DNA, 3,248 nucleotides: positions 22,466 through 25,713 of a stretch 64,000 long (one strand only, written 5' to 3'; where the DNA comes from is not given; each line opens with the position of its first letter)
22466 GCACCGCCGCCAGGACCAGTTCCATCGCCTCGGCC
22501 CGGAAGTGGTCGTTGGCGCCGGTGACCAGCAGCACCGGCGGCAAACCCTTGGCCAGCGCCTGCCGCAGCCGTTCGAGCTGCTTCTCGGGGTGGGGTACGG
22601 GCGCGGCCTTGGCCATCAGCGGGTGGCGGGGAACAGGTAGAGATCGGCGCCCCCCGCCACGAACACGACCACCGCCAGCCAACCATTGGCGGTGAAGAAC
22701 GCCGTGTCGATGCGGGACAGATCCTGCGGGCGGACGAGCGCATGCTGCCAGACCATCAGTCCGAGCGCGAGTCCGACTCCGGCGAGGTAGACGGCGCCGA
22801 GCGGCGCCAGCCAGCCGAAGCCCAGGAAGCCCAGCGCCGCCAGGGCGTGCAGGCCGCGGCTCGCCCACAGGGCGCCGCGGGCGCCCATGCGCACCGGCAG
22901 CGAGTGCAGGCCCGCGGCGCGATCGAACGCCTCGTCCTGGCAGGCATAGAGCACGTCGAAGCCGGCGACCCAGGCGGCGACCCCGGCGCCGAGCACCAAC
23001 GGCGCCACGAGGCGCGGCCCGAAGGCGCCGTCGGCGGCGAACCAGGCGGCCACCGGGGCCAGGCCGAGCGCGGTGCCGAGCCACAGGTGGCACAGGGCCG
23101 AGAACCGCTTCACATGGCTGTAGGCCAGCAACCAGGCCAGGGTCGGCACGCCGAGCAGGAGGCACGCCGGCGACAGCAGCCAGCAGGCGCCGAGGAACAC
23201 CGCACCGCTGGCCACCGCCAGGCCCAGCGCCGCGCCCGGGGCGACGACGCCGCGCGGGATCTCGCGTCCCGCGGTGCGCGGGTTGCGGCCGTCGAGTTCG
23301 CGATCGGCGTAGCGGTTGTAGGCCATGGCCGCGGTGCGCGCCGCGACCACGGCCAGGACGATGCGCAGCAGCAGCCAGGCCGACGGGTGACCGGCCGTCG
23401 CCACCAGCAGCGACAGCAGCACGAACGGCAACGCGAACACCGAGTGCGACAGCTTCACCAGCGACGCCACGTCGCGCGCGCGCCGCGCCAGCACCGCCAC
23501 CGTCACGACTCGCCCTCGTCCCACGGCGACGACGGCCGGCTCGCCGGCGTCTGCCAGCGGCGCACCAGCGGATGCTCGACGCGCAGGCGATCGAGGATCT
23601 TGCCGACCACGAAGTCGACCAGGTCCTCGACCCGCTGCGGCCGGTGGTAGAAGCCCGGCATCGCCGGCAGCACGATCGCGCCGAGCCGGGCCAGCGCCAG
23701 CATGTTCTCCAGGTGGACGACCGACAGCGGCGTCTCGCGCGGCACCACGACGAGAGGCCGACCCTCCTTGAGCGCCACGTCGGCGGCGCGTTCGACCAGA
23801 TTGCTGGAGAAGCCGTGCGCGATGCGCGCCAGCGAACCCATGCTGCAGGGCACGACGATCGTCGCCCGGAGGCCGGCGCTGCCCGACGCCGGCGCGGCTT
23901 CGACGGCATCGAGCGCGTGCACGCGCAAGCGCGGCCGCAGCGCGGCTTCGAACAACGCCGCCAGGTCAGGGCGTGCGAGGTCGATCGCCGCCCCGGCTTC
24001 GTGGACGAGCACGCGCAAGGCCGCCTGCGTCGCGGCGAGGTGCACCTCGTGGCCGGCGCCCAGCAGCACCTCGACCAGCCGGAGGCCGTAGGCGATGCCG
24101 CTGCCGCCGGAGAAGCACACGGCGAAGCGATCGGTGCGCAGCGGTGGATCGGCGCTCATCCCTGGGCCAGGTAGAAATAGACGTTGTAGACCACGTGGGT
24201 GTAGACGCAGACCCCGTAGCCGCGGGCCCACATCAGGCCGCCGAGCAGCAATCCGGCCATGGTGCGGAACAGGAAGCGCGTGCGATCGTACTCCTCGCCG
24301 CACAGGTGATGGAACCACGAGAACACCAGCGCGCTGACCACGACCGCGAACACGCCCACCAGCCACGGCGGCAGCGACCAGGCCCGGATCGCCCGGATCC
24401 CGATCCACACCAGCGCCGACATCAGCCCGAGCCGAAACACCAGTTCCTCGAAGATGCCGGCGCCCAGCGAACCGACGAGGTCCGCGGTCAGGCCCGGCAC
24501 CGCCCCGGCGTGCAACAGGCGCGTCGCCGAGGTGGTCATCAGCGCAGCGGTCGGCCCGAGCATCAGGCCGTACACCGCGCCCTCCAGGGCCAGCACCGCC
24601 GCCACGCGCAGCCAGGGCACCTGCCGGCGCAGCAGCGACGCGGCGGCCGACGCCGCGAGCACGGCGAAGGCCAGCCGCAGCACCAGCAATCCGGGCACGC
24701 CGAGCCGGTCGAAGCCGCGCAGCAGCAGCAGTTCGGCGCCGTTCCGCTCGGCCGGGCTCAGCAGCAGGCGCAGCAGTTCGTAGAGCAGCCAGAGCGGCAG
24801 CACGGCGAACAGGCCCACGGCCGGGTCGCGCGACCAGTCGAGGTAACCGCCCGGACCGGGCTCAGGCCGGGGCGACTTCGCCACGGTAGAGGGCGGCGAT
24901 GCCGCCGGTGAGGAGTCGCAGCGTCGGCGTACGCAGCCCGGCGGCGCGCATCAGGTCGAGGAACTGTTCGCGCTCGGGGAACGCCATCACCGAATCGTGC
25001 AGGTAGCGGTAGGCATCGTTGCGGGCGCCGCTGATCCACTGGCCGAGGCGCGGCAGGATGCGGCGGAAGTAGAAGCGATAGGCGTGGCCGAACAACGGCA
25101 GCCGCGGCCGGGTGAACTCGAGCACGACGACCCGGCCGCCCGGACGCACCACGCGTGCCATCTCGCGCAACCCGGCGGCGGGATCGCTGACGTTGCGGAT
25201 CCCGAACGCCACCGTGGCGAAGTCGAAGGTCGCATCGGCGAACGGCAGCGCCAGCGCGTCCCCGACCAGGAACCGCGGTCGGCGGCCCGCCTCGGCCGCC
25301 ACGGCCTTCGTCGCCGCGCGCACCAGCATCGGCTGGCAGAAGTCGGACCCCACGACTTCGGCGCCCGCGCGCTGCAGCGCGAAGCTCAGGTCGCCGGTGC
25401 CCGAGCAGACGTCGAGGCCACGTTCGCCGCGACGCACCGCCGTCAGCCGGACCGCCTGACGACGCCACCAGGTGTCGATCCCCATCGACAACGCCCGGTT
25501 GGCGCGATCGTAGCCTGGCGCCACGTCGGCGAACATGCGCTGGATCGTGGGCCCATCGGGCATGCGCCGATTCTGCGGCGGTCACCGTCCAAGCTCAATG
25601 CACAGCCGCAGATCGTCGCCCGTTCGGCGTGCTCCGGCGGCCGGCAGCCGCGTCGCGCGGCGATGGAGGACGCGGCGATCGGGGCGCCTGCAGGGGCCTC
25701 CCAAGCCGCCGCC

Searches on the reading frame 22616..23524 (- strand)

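Call 71: search_protein_families(library=pfam, proteins=[window:22616-23524:-], max_evalue=0.0001)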
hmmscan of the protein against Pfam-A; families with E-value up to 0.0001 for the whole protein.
window:22616-23524:- (302 aa): 1 family
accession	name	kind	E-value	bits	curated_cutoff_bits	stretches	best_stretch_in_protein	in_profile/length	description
PF01040.23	UbiA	-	5.3e-51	173.8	34.2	1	31-280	1-249/250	UbiA prenyltransferase family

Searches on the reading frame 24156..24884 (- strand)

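Call 71: search_protein_families(library=pfam, proteins=[window:24156-24884:-], max_evalue=0.0001)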
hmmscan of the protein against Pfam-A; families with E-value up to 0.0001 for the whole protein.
window:24156-24884:- (242 aa): 1 family
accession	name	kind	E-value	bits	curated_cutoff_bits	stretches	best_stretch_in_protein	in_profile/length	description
PF02517.21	Rce1-like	-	4.4e-08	33.7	22.4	1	136-235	9-92/93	Type II CAAX prenyl endopeptidase Rce1-like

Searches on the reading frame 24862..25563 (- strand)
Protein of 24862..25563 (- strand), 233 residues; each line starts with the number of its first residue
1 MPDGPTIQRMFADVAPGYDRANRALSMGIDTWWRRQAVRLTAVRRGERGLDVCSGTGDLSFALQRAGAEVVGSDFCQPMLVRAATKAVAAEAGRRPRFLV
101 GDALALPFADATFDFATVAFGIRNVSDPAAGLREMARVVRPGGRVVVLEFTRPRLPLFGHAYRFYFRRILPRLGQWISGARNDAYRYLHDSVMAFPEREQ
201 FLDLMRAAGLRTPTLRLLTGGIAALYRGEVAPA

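Call 72: search_protein_families(library=pfam, proteins=[window:24862-25563:-], max_evalue=0.0001)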
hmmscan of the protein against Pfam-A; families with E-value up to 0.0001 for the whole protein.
window:24862-25563:- (233 aa): 6 families
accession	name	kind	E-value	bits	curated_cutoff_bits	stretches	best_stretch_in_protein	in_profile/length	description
PF01209.24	Ubie_methyltran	-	1.1e-59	202.1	20.1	1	7-228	9-231/233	ubiE/COQ5 methyltransferase family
PF08241.18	Methyltransf_11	-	2e-20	73.7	21.2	1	50-147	1-95/95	Methyltransferase domain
PF13649.12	Methyltransf_25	-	2e-19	70.5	27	1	50-143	2-97/97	Methyltransferase domain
PF13847.12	Methyltransf_31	-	3.8e-12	46.5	27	1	46-151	4-113/145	Methyltransferase domain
PF13489.12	Methyltransf_23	-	1.1e-11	45.1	27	1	43-211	20-160/164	Methyltransferase domain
PF08242.18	Methyltransf_12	-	6.3e-11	43.3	30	1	50-145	1-98/98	Methyltransferase domain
